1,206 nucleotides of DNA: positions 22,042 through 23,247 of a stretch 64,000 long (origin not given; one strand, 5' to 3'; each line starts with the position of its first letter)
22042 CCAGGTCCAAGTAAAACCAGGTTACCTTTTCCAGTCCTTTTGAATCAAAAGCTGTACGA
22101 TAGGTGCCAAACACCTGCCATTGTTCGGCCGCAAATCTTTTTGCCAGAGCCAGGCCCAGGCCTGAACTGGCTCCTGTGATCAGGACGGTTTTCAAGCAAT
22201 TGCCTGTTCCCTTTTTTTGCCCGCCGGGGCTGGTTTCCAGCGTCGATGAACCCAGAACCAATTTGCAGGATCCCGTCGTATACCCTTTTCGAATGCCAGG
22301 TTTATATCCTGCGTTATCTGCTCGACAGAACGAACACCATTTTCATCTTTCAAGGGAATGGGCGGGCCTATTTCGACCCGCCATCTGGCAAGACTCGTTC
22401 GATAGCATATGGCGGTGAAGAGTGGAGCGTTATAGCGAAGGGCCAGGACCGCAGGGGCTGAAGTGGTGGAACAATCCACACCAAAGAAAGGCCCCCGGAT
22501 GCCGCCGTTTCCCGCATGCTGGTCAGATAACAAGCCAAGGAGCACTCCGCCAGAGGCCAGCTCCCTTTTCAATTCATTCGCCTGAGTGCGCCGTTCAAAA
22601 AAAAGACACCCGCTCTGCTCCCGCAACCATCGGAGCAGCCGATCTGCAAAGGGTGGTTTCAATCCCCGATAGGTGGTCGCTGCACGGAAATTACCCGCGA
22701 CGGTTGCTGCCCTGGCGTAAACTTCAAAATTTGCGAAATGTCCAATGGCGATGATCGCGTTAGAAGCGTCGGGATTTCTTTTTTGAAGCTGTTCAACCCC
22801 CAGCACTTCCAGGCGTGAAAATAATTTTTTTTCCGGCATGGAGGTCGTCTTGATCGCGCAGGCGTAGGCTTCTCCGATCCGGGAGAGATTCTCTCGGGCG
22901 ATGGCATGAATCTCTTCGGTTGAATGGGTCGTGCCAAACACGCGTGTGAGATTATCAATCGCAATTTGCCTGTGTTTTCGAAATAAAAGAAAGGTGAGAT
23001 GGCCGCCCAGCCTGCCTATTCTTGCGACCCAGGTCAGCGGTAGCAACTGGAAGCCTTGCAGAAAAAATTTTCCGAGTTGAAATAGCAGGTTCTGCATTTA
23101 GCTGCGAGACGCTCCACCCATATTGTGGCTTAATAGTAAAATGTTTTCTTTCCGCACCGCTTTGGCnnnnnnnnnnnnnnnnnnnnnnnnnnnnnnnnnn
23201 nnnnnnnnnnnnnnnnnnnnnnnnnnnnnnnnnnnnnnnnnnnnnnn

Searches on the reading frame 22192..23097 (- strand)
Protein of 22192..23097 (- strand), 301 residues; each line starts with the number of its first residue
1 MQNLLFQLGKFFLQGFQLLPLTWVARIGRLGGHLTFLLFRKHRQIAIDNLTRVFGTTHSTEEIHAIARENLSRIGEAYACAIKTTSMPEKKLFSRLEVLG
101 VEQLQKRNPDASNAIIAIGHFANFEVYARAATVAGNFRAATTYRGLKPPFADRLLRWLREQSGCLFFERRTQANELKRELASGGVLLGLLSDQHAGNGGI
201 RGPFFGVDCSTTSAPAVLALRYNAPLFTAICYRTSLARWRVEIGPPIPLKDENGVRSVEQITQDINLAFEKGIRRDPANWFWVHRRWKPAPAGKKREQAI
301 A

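Call 7: search_protein_families(library=pfam, proteins=[window:22192-23097:-])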
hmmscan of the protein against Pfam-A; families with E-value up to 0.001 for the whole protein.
window:22192-23097:- (301 aa): 1 family
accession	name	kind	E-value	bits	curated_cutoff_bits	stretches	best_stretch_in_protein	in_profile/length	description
PF03279.18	Lip_A_acyltrans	-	1.8e-47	162.4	22.3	1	5-288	15-294/295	Bacterial lipid A biosynthesis acyltransferase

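Call 8: search_protein_families(library=ncbifam, proteins=[window:22192-23097:-])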
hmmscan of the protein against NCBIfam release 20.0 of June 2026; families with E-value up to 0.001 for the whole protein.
window:22192-23097:- (301 aa): 17 families
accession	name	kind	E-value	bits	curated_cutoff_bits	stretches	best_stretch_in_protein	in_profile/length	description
NF005120.0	PRK06553.1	equivalog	5.9e-33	114.5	273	1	41-288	58-307/308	lipid A biosynthesis lauroyl acyltransferase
NF006270.0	PRK08419.1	equivalog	1.1e-32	113.5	248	1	8-288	12-289/298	lipid A biosynthesis lauroyl acyltransferase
TIGR02207.1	lipid_A_htrB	subfamily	3.9e-27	95.4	297.8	1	8-294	17-299/303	LpxL/LpxP family Kdo(2)-lipid IV(A) lauroyl/palmitoleoyl acyltransferase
NF005919.0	PRK07920.1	equivalog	1.1e-23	83.7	209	1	17-289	23-295/311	phosphatidylinositol mannoside acyltransferase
NF005340.0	PRK06860.1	subfamily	7.3e-23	81.2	398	1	14-295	29-305/309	lipid A biosynthesis lauroyl acyltransferase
NF005150.0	PRK06628.1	equivalog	2.8e-20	72.9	350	1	43-288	50-289/290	lipid A biosynthesis lauroyl acyltransferase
NF005399.0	PRK06946.1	subfamily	3.3e-18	65.9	343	1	2-294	3-290/294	lipid A biosynthesis lauroyl acyltransferase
NF004191.0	PRK05646.1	equivalog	1.5e-17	63.7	491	1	7-296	21-304/310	lipid A biosynthesis lauroyl acyltransferase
NF006437.0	PRK08733.1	equivalog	8.1e-16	58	540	1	19-295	34-302/306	LpxL/LpxP family Kdo(2)-lipid IV(A) lauroyl/palmitoleoyl acyltransferase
NF005952.0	PRK08025.1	equivalog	2.1e-15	56.6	517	1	6-294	21-301/306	kdo(2)-lipid IV(A) palmitoleoyltransferase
NF006432.0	PRK08706.1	equivalog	3.6e-15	56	384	1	11-295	6-286/289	lipid A biosynthesis lauroyl acyltransferase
NF006487.0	PRK08905.1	equivalog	3.7e-15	55.7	281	1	11-298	5-283/290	lysophospholipid acyltransferase family protein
NF004569.0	PRK05906.1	equivalog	5.1e-15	55.2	439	1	3-288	15-313/454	lipid A biosynthesis lauroyl acyltransferase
TIGR02208.1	lipid_A_msbB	equivalog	1.4e-12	47.6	336.05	1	8-295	19-302/305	lauroyl-Kdo(2)-lipid IV(A) myristoyltransferase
NF006507.0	PRK08943.1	subfamily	2.2e-10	40.1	337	1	9-294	30-311/322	lipid A biosynthesis (KDO)2-(lauroyl)-lipid IVA acyltransferase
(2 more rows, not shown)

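Call 22: find_homologous_proteins(query=window:22192-23097:-)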
Query window:22192-23097:- (301 aa): 3144 proteins with E <= 0.001 among 8000 candidates; the best 120 are listed.
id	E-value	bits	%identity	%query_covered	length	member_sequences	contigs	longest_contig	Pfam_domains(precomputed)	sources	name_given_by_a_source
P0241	1.8e-201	686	100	100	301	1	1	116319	PF03279.19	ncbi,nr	ncbi:MAG: hypothetical protein SFY81_11580 [Verrucomicrobiota bacterium]|nr:hypothetical protein [Ve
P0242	1.9e-104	367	56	98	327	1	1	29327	PF03279.19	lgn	-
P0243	4.2e-103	363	58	96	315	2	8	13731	PF03279.19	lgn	-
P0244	2.9e-101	357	54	98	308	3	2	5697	PF03279.19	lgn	-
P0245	7.7e-100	352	53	100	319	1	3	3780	PF03279.19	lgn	-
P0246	1.1e-99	352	55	98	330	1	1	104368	PF03279.19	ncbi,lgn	-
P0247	1.8e-99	351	54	96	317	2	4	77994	PF03279.19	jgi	jgi:KDO2-lipid IV(A) lauroyltransferase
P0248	2.0e-99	351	54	98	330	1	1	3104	PF03279.19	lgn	-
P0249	5.3e-99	349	54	98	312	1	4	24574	PF03279.19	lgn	-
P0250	1.3e-98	348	56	96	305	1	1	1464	PF03279.19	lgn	-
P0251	1.6e-98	348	54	96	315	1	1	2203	PF03279.19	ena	-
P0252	2.3e-98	347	55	98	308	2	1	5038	PF03279.19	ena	-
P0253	2.6e-98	347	52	99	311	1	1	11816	PF03279.19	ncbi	-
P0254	2.6e-98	347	54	97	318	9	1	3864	PF03279.19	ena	-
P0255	3.4e-98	347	53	98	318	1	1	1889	PF03279.19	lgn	-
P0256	3.6e-98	347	53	99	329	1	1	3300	PF03279.19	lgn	-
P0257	3.6e-98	347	53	96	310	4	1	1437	PF03279.19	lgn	-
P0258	4.1e-98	347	53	100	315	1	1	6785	PF03279.19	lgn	-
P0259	4.5e-98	346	54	96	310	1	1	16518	PF03279.19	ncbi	ncbi:MAG: hypothetical protein ABIQ35_04895 [Verrucomicrobiota bacterium]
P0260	5.4e-98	346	54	97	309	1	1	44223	PF03279.19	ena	-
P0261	9.6e-98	345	53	100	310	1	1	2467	PF03279.19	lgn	-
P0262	9.7e-98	345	53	96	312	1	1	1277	PF03279.19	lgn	-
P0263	1.0e-97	345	54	96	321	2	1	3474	PF03279.19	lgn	-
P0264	1.7e-97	345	53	96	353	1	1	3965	PF03279.19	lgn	-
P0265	1.7e-97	345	53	99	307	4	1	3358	PF03279.19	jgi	jgi:KDO2-lipid IV(A) lauroyltransferase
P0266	1.8e-97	344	51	100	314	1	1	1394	PF03279.19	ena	-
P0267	2.7e-97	344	55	98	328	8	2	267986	PF03279.19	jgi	-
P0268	2.9e-97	344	54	96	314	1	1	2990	PF03279.19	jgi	jgi:lauroyl/myristoyl acyltransferase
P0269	2.9e-97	344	54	96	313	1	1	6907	PF03279.19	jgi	jgi:KDO2-lipid IV(A) lauroyltransferase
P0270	3.3e-97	344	54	100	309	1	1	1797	PF03279.19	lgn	-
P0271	3.7e-97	343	55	92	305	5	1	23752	PF03279.19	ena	-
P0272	4.0e-97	343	53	96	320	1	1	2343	PF03279.19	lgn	-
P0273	6.4e-97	343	53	98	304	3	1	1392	PF03279.19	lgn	-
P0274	7.3e-97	342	56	91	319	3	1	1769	PF03279.19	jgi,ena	-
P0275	8.3e-97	342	54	96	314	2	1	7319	PF03279.19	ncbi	-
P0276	8.4e-97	342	53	99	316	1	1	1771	PF03279.19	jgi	jgi:lauroyl/myristoyl acyltransferase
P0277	9.0e-97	342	53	98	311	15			PF03279.19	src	-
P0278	1.1e-96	342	54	98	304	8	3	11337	PF03279.19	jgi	jgi:Kdo2-lipid IVA lauroyltransferase/acyltransferase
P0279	1.6e-96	341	53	96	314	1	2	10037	PF03279.19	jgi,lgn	-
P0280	1.9e-96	341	55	96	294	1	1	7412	PF03279.19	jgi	jgi:lauroyl/myristoyl acyltransferase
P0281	2.3e-96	341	54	90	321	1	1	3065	PF03279.19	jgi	jgi:lauroyl/myristoyl acyltransferase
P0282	3.4e-96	340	53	98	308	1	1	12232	PF03279.19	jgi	jgi:KDO2-lipid IV(A) lauroyltransferase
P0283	3.5e-96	340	53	90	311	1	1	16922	PF03279.19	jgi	jgi:lauroyl/myristoyl acyltransferase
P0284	3.9e-96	340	55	97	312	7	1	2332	PF03279.19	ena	-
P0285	4.4e-96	340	53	96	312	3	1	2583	PF03279.19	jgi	-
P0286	4.8e-96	340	53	96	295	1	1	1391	PF03279.19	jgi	-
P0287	4.9e-96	340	54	96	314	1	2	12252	PF03279.19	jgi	jgi:KDO2-lipid IV(A) lauroyltransferase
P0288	5.8e-96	339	54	96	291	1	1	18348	PF03279.19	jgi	jgi:lauroyl/myristoyl acyltransferase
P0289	5.9e-96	339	54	96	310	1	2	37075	PF03279.19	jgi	jgi:lauroyl/myristoyl acyltransferase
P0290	6.2e-96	339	56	92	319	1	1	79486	PF03279.19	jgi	jgi:lauroyl/myristoyl acyltransferase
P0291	6.3e-96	339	54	91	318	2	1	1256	PF03279.19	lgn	-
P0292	8.9e-96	339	54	96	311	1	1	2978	PF03279.19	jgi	jgi:lauroyl/myristoyl acyltransferase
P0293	9.9e-96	339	51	98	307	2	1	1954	PF03279.19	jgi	jgi:KDO2-lipid IV(A) lauroyltransferase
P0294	1.0e-95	339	54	96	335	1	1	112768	PF03279.19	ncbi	-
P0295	1.0e-95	339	53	97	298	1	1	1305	PF03279.19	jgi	jgi:lauroyl/myristoyl acyltransferase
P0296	1.2e-95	339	54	96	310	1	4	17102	PF03279.19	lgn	-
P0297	1.3e-95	338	52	99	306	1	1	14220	PF03279.19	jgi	jgi:KDO2-lipid IV(A) lauroyltransferase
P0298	1.9e-95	338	51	99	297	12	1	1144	PF03279.19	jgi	-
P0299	2.2e-95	338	52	99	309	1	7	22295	PF03279.19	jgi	jgi:lauroyl/myristoyl acyltransferase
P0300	2.3e-95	338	53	98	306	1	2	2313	PF03279.19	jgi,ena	-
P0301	2.3e-95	338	53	98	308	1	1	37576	PF03279.19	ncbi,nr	ncbi:MAG: hypothetical protein HY301_08120 [Verrucomicrobia bacterium]|nr:hypothetical protein [Verr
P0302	2.4e-95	337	51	100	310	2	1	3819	PF03279.19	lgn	-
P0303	2.4e-95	337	53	96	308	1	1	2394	PF03279.19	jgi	jgi:lauroyl/myristoyl acyltransferase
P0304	2.4e-95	337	53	97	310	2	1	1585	PF03279.19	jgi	jgi:KDO2-lipid IV(A) lauroyltransferase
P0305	2.5e-95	337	52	96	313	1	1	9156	PF03279.19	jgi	jgi:KDO2-lipid IV(A) lauroyltransferase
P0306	2.7e-95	337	53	96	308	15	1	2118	PF03279.19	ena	-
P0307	2.8e-95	337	52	100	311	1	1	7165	PF03279.19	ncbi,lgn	-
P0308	2.8e-95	337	50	98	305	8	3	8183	PF03279.19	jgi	jgi:lauroyl/myristoyl acyltransferase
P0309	3.0e-95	337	53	97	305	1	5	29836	PF03279.19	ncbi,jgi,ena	-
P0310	3.3e-95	337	54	95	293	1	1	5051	PF03279.19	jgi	jgi:lauroyl/myristoyl acyltransferase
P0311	3.3e-95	337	51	98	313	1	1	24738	PF03279.19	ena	-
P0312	3.9e-95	337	53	98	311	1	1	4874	PF03279.19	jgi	jgi:lauroyl/myristoyl acyltransferase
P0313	4.0e-95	337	52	100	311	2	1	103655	PF03279.19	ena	-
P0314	4.0e-95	337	53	96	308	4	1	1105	PF03279.19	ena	-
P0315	4.1e-95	337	53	96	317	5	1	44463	PF03279.19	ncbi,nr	ncbi:MAG: Lipid biosynthesis acyltransferase [Pedosphaera sp.]|nr:Lipid biosynthesis acyltransferase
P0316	4.7e-95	337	52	98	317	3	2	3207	PF03279.19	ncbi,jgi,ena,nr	ncbi:MAG TPA: hypothetical protein VN761_11635 [Candidatus Polarisedimenticolia bacterium]|nr:hypoth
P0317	5.2e-95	336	52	99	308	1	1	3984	PF03279.19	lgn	-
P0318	5.4e-95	336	54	96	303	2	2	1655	PF03279.19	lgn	-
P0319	5.5e-95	336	54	100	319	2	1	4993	PF03279.19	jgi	jgi:lauroyl/myristoyl acyltransferase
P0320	5.5e-95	336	54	89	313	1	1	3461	PF03279.19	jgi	-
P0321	6.4e-95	336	51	99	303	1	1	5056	PF03279.19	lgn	-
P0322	6.7e-95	336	52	98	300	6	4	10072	PF03279.19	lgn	-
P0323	6.9e-95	336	53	96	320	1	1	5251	PF03279.19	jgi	jgi:KDO2-lipid IV(A) lauroyltransferase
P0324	7.6e-95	336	51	99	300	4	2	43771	PF03279.19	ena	-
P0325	7.8e-95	336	52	96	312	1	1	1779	PF03279.19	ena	-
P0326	8.7e-95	336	54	96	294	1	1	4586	PF03279.19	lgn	-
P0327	8.8e-95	336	52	96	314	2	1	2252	PF03279.19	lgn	-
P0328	9.4e-95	336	52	96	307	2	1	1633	PF03279.19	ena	-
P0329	9.6e-95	335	51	100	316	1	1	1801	PF03279.19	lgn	-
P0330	9.8e-95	335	51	99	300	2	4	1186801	PF03279.19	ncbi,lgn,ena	ncbi:MAG: hypothetical protein WBW41_02880 [Verrucomicrobiia bacterium]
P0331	1.0e-94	335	53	96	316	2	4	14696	PF03279.19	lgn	-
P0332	1.0e-94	335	53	96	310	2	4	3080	PF03279.19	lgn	-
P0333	1.1e-94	335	52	96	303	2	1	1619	PF03279.19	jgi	jgi:lauroyl/myristoyl acyltransferase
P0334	1.1e-94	335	51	97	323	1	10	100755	PF03279.19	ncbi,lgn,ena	-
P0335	1.1e-94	335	54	93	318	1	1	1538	PF03279.19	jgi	jgi:KDO2-lipid IV(A) lauroyltransferase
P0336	1.1e-94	335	53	92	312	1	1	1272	PF03279.19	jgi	-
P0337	1.1e-94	335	53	99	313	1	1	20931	PF03279.19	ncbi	ncbi:MAG: hypothetical protein AB1705_11480 [Verrucomicrobiota bacterium]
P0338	1.2e-94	335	53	96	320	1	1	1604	PF03279.19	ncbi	-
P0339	1.2e-94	335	52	98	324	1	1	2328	PF03279.19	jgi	-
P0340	1.3e-94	335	52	99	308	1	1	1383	PF03279.19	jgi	jgi:lauroyl/myristoyl acyltransferase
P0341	1.3e-94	335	52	96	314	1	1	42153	PF03279.19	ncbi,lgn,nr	ncbi:MAG TPA: hypothetical protein VFW05_05570 [Verrucomicrobiae bacterium]|nr:hypothetical protein 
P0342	1.3e-94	335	54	96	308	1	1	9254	PF03279.19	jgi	jgi:KDO2-lipid IV(A) lauroyltransferase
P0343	1.4e-94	335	51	96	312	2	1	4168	PF03279.19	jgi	jgi:KDO2-lipid IV(A) lauroyltransferase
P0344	1.4e-94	335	53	96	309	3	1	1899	PF03279.19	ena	-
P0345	1.5e-94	335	52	96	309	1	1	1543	PF03279.19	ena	-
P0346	1.6e-94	335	51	96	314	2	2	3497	PF03279.19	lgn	-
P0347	1.7e-94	335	53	98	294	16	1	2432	PF03279.19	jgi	jgi:Kdo2-lipid IVA lauroyltransferase/acyltransferase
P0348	1.7e-94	335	51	100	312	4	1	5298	PF03279.19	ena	-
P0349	1.7e-94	335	53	96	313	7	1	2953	PF03279.19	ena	-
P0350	1.8e-94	335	53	97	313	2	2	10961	PF03279.19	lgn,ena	-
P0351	2.0e-94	334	54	97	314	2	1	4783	PF03279.19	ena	-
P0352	2.0e-94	334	52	98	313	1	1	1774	PF03279.19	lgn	-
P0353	2.0e-94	334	52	98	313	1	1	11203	PF03279.19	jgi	jgi:lauroyl/myristoyl acyltransferase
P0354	2.1e-94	334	53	99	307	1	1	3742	PF03279.19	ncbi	-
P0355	2.1e-94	334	52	98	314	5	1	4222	PF03279.19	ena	-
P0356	2.2e-94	334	54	96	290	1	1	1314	PF03279.19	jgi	-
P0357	2.3e-94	334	51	100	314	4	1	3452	PF03279.19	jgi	-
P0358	2.4e-94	334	52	95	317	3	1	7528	PF03279.19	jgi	jgi:lauroyl/myristoyl acyltransferase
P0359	2.5e-94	334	52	100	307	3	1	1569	PF03279.19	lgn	-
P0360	2.5e-94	334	52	96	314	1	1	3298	PF03279.19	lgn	-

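Call 23: find_encoding_contigs(protein=P0330, flank=7000, max_places=1)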
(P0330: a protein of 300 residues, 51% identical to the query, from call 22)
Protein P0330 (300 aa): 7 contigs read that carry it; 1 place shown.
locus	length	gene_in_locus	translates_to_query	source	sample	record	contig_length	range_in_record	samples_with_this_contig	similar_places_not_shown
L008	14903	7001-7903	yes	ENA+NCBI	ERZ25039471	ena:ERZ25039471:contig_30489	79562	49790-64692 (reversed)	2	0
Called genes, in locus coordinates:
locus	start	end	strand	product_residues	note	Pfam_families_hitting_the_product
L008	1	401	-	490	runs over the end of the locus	-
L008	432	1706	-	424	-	PF07690:MFS_1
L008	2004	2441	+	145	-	PF01475:FUR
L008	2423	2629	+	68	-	-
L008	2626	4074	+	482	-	PF19295:SufBD_N, PF01458:SUFBD_core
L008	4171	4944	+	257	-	PF00005:ABC_tran, PF02463:SMC_N (faint)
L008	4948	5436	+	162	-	-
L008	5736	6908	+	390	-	PF02606:LpxK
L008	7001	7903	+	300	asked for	PF03279:Lip_A_acyltrans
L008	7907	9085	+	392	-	PF01075:Glyco_transf_9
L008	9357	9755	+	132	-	PF00392:GntR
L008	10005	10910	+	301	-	PF00005:ABC_tran, PF13304:AAA_21 (weak)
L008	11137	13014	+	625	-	-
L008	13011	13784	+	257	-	PF25390:WD40_RLD (weak)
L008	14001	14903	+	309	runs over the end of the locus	PF00132:Hexapep (faint)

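Call 24: find_encoding_contigs(protein=P0246, flank=7000, max_places=1)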
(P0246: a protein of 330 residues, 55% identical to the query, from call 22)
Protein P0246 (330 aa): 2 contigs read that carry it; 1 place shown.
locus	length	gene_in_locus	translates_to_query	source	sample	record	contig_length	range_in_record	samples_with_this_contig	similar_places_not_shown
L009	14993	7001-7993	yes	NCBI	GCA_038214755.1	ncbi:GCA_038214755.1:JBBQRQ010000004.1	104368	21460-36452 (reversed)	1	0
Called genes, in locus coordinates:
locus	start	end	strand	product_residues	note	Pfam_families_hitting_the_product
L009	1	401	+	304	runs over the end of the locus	PF21686:LigD_Prim-Pol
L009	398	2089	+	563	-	PF13298:LigD_N, PF01068:DNA_ligase_A_M, PF09414:RNA_ligase (weak), PF04679:DNA_ligase_A_C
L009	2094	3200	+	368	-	PF00924:MS_channel_2nd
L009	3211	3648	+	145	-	PF04120:Iron_permease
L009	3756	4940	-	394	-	PF01916:DS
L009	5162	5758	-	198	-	PF04116:FA_hydroxylase (weak)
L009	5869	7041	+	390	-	PF02606:LpxK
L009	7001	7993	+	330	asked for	PF03279:Lip_A_acyltrans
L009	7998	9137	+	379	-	PF01075:Glyco_transf_9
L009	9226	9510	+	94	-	-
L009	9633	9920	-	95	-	PF00216:Bac_DNA_binding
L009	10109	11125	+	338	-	PF00069:Pkinase, PF07714:PK_Tyr_Ser-Thr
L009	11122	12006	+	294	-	PF00795:CN_hydrolase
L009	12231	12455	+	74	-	-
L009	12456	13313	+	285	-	PF01370:Epimerase, PF04321:RmlD_sub_bind, PF07993:NAD_binding_4 (faint), PF02719:Polysacc_synt_2 (weak), PF16363:GDP_Man_Dehyd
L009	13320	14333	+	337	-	PF00749:tRNA-synt_1c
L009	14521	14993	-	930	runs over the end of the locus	PF25275:Golvesin_C, PF07679:I-set (weak), PF13895:Ig_2 (weak), PF13927:Ig_3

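Call 25: find_encoding_contigs(protein=P0267, flank=7000, max_places=1)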
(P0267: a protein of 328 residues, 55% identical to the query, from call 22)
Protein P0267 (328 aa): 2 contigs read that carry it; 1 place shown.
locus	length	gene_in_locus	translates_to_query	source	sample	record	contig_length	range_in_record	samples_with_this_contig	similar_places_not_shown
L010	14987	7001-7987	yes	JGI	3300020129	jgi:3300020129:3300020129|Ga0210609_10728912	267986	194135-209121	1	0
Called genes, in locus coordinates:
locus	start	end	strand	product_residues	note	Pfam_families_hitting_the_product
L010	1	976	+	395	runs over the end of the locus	PF00266:Aminotran_5, PF01212:Beta_elim_lyase (weak)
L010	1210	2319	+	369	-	PF00712:DNA_pol3_beta, PF02767:DNA_pol3_beta_2, PF02768:DNA_pol3_beta_3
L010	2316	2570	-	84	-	-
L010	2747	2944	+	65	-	PF01165:Ribosomal_S21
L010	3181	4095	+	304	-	PF01261:AP_endonuc_2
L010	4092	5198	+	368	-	PF03706:LPG_synthase_TM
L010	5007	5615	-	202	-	-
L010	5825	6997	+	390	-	PF02606:LpxK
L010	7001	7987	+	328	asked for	PF03279:Lip_A_acyltrans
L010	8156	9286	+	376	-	PF01075:Glyco_transf_9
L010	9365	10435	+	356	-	PF01075:Glyco_transf_9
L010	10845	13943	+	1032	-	PF08471:Ribonuc_red_2_N, PF02867:Ribonuc_red_lgC, PF12637:TSCPD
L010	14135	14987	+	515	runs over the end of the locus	PF07583:PSCyt2, PF07587:PSD1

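Call 69: find_encoding_contigs(protein=P0243, flank=6000, max_places=3)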
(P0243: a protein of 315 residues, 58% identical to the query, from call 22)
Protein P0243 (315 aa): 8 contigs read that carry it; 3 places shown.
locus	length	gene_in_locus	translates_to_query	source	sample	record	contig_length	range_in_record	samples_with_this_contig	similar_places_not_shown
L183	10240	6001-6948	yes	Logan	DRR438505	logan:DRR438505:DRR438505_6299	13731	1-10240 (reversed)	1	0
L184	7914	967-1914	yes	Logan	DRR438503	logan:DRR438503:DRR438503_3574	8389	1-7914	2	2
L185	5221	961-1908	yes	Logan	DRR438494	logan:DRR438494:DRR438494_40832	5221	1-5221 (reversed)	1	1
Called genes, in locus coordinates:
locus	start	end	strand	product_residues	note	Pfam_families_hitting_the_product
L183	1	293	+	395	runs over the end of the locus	PF09243:Rsm22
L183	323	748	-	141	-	-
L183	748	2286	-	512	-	PF13174:TPR_6 (faint), PF14559:TPR_19 (faint), PF07719:TPR_2 (faint), PF13424:TPR_12 (faint), PF13428:TPR_14 (faint), PF13525:YfiO (faint), PF00515:TPR_1 (faint), PF13432:TPR_16 (faint), +1 more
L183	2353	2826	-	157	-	-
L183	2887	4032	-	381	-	PF00072:Response_reg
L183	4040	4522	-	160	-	PF04509:CheC (faint), PF13690:CheX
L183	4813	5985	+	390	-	PF02606:LpxK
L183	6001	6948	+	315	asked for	PF03279:Lip_A_acyltrans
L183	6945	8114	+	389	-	PF01075:Glyco_transf_9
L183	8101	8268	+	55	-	-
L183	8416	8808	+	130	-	PF00072:Response_reg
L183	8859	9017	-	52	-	-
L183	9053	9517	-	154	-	-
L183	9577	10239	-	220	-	?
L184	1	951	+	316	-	?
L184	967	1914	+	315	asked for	PF03279:Lip_A_acyltrans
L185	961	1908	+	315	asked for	PF03279:Lip_A_acyltrans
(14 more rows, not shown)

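Call 74: search_solved_structures(query=window:22192-23097:-, max_evalue=0.001)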
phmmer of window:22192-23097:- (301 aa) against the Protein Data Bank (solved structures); distinct sequences matched with E-value up to 0.001: 4.
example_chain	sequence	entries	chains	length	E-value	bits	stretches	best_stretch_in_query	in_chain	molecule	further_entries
5oce_A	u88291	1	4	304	1.2e-07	34.7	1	49-290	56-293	Phosphatidylinositol mannoside acyltransferase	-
5f2t_A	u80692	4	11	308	1.3e-07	34.6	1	49-290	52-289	Phosphatidylinositol mannoside acyltransferase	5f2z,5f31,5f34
7ojt_A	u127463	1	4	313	1.3e-07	34.5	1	49-290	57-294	Phosphatidylinositol mannoside acyltransferase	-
5kn7_B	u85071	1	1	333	0.001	21.8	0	112-292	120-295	Lipid A biosynthesis lauroyl acyltransferase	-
